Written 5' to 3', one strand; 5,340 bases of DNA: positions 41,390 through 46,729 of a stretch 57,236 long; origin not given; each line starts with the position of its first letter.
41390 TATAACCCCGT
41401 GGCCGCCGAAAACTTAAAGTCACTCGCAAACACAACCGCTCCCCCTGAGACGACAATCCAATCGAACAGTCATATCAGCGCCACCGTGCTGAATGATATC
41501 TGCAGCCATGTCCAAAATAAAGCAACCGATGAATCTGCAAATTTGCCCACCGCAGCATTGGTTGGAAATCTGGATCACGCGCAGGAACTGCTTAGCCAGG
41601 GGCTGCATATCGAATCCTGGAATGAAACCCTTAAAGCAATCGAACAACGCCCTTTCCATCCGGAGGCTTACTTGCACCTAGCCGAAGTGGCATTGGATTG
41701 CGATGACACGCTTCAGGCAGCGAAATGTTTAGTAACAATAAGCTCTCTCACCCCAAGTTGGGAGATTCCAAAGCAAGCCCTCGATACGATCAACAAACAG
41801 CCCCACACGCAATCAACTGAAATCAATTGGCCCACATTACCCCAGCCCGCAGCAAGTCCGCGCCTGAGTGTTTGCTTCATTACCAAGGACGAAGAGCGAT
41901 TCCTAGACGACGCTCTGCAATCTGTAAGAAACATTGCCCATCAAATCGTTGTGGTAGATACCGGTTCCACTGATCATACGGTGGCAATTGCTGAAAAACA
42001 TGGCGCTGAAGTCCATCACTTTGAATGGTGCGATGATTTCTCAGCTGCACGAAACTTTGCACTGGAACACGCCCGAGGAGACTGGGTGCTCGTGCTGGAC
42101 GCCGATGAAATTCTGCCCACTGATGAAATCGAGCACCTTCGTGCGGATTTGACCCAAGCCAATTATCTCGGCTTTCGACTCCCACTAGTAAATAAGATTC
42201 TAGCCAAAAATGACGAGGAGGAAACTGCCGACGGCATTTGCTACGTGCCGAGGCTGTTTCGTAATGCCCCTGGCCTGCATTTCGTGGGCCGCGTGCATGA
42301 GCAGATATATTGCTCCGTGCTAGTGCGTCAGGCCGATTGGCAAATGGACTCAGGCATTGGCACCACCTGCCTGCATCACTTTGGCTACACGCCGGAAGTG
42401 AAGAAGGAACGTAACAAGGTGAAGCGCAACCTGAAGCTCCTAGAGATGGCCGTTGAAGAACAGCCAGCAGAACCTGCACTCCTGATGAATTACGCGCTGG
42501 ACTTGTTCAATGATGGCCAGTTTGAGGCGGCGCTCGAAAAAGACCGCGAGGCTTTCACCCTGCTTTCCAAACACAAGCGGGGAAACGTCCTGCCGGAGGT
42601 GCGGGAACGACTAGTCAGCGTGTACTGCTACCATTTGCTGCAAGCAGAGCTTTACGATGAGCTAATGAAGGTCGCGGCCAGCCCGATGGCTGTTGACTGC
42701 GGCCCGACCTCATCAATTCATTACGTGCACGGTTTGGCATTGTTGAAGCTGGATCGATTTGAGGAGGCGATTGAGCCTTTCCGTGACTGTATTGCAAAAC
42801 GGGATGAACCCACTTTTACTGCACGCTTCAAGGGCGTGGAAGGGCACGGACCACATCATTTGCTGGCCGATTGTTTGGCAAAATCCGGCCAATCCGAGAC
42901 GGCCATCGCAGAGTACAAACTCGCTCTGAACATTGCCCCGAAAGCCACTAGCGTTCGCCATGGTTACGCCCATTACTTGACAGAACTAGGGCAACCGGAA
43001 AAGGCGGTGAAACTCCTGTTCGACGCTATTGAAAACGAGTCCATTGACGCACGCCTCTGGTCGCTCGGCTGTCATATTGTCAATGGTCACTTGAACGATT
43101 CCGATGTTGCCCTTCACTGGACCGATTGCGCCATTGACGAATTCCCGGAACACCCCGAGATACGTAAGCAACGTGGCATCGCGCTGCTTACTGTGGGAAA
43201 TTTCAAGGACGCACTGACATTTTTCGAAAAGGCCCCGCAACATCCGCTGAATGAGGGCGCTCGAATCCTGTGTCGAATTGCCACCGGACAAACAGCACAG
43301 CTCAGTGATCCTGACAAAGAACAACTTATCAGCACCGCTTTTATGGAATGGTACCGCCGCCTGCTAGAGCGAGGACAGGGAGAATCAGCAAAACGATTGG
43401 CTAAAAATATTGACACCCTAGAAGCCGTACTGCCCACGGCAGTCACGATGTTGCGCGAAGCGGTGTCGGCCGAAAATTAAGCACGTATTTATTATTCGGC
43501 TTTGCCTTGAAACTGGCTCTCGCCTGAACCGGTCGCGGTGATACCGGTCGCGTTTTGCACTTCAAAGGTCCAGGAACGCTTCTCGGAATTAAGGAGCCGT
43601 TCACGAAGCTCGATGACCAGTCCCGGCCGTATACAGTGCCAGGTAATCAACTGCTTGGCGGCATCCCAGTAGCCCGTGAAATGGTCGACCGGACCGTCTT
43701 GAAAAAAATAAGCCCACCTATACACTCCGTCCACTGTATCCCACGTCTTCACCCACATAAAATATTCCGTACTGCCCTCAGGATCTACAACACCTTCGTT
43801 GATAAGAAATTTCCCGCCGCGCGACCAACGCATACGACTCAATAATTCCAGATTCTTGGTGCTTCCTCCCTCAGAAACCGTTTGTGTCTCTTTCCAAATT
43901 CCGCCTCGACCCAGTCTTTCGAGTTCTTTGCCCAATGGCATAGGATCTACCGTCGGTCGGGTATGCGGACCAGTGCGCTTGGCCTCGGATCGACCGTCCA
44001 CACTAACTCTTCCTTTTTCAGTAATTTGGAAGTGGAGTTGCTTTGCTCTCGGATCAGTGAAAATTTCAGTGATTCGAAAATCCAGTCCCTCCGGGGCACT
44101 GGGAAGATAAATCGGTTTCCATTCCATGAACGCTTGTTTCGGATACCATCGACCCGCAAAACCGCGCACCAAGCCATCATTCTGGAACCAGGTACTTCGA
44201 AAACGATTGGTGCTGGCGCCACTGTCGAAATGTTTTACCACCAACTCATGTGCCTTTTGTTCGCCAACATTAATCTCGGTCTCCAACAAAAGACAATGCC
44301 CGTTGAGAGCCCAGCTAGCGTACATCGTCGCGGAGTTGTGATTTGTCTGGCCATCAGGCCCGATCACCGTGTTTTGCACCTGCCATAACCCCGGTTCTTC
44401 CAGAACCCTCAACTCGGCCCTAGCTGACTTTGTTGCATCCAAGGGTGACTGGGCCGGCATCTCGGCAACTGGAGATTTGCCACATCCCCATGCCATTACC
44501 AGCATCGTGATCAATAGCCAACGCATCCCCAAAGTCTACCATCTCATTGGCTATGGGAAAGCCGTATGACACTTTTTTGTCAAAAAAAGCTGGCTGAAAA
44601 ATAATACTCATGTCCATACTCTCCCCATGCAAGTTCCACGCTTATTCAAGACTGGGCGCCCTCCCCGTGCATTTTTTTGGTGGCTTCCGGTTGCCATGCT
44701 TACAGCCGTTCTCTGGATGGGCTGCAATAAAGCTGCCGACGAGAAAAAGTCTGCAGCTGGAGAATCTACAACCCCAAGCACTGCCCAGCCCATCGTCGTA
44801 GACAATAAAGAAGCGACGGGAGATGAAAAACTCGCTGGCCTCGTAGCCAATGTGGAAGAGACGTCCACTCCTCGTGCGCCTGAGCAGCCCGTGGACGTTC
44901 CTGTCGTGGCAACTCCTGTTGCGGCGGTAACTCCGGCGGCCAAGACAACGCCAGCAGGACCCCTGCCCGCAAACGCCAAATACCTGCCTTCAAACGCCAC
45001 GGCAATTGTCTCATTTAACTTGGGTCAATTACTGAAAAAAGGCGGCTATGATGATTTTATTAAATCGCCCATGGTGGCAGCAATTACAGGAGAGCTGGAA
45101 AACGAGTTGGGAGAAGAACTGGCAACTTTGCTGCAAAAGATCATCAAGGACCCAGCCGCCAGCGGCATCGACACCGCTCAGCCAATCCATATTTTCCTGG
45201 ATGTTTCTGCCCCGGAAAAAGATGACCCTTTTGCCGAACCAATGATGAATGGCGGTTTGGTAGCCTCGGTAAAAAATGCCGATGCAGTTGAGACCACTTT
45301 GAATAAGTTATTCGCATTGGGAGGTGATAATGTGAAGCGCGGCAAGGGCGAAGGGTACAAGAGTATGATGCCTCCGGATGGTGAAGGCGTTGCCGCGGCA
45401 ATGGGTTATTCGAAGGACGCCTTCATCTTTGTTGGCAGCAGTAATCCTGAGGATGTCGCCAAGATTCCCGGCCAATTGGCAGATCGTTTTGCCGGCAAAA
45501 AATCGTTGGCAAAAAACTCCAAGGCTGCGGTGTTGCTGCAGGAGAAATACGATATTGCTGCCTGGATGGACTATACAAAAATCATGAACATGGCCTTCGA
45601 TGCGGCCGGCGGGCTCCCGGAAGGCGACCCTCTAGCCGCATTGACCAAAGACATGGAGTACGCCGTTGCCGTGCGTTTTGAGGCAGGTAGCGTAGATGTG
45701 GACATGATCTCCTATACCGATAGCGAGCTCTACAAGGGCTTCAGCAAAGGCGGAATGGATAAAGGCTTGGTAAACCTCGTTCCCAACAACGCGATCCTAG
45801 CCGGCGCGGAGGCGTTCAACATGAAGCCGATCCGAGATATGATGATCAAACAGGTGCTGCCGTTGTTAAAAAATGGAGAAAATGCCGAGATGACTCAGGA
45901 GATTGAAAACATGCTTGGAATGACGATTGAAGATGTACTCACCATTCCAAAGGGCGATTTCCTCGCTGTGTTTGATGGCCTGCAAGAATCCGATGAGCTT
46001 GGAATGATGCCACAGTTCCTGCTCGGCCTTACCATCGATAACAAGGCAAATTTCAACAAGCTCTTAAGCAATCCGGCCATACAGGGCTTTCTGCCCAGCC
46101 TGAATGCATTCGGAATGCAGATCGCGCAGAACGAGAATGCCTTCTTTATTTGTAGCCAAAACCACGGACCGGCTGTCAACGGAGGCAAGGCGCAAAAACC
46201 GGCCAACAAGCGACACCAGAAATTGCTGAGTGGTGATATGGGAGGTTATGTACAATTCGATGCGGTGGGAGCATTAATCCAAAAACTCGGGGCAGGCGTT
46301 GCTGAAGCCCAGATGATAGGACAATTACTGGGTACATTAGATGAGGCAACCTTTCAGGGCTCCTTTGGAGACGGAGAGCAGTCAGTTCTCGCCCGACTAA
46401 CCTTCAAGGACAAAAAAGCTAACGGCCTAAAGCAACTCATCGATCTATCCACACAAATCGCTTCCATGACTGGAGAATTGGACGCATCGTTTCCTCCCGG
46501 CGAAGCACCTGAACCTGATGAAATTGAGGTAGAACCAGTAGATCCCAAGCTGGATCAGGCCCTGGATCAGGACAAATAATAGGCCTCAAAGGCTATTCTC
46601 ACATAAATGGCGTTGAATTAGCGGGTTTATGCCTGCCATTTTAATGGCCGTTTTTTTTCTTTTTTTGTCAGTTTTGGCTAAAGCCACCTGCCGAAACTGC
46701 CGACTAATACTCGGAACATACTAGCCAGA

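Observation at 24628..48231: Flagellum-embedded ~24-kb glycosylation island predicted to build and attach a heavily tailored GDP-heptose-derived deoxysugar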

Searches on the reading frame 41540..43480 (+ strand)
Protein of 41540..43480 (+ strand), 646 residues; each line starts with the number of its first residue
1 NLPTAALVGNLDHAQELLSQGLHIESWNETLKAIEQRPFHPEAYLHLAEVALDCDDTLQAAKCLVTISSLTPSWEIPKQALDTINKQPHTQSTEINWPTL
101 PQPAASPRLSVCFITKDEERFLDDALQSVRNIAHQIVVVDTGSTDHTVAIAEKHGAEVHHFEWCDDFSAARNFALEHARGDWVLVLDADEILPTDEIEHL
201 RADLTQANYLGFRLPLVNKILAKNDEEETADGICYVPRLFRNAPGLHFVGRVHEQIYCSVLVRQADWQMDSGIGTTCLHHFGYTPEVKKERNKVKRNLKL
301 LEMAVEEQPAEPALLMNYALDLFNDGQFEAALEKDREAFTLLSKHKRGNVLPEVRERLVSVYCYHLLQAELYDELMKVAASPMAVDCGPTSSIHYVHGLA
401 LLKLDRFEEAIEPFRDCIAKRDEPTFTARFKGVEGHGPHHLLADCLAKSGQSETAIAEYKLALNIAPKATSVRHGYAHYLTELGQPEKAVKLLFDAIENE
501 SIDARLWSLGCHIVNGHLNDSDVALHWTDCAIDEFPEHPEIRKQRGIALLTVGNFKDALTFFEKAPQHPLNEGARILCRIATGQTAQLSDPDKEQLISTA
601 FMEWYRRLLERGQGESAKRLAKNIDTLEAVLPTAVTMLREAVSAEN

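Call 27: search_protein_families(library=pfam, proteins=[window:41540-43480:+], max_evalue=0.1)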
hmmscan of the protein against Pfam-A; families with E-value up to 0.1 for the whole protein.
window:41540-43480:+ (646 aa): 27 families (the best 25 are shown)
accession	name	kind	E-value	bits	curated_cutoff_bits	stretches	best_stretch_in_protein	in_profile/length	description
PF00535.33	Glycos_transf_2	-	1e-21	78.1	23.3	1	110-208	1-107/168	Glycosyl transferase family 2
PF14559.12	TPR_19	-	1.1e-13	51.8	25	1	446-509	1-64/68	Tetratricopeptide repeat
PF07719.23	TPR_2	-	4.3e-13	48.7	27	1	439-468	4-33/34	Tetratricopeptide repeat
PF13431.12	TPR_17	-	9.2e-13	47.8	24.4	1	31-60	3-32/34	Tetratricopeptide repeat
PF13428.12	TPR_14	-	3.8e-12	46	23.5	0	440-477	5-42/44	Tetratricopeptide repeat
PF13181.12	TPR_8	-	1e-10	41.3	25.7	1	440-468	5-33/34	Tetratricopeptide repeat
PF13432.12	TPR_16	-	1.8e-10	41.5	32.7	0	531-569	23-62/65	Tetratricopeptide repeat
PF12895.13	ANAPC3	-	2.1e-10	41.2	27.2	1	440-495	27-81/82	Anaphase-promoting complex, cyclosome, subunit 3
PF13424.12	TPR_12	-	2.5e-10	40.9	30.1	1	440-497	7-72/77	Tetratricopeptide repeat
PF13704.12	Glyco_tranf_2_4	-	7e-10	39.7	27.5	1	116-199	1-93/98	Glycosyl transferase family 2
PF13371.12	TPR_9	-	7.8e-10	39.1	35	1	519-564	9-54/73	Tetratricopeptide repeat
PF00515.34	TPR_1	-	2.1e-09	37.3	27.8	0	541-565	3-27/34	Tetratricopeptide repeat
PF13429.12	TPR_15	-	8.7e-08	32.4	26.2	1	442-541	152-250/280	Tetratricopeptide repeat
PF14561.12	TPR_20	-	2.8e-07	31.2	25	0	297-334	7-44/90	Tetratricopeptide repeat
PF23914.1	TPR_CcmH_CycH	-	2.9e-07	30.9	42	1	441-509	55-126/158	Cytochrome c-type biogenesis protein H TPR domain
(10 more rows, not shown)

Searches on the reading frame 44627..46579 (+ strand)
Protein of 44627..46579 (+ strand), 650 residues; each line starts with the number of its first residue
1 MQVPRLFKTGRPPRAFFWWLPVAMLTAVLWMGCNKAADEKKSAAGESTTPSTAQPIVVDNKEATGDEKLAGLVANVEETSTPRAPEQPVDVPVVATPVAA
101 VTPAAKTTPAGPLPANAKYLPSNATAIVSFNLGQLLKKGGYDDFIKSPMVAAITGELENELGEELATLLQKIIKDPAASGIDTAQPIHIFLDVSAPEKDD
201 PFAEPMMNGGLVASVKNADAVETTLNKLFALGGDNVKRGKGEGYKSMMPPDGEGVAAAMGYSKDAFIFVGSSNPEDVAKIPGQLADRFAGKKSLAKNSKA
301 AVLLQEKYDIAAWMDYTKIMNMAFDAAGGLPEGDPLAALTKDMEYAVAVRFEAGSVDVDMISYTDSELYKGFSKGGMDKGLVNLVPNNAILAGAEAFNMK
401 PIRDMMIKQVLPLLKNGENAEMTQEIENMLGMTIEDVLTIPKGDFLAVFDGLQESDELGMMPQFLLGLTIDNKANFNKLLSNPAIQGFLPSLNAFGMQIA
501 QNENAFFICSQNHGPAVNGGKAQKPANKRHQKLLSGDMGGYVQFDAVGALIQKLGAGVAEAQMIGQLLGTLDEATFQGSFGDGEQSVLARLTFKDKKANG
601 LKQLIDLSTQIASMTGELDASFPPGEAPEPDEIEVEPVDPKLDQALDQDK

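Call 4: search_protein_families(library=pfam, proteins=[window:44627-46579:+], max_evalue=0.001)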
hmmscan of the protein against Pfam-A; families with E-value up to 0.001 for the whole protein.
window:44627-46579:+ (650 aa): 1 family
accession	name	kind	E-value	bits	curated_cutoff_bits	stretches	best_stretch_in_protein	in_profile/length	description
PF16120.10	DUF4836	-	2.7e-34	119.4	27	1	119-601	4-481/481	Domain of unknown function (DUF4836)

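Call 6: search_protein_families(library=ncbifam, proteins=[window:44627-46579:+], max_evalue=0.001)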
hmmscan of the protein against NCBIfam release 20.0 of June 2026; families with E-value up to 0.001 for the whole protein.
window:44627-46579:+ (650 aa): 0 families
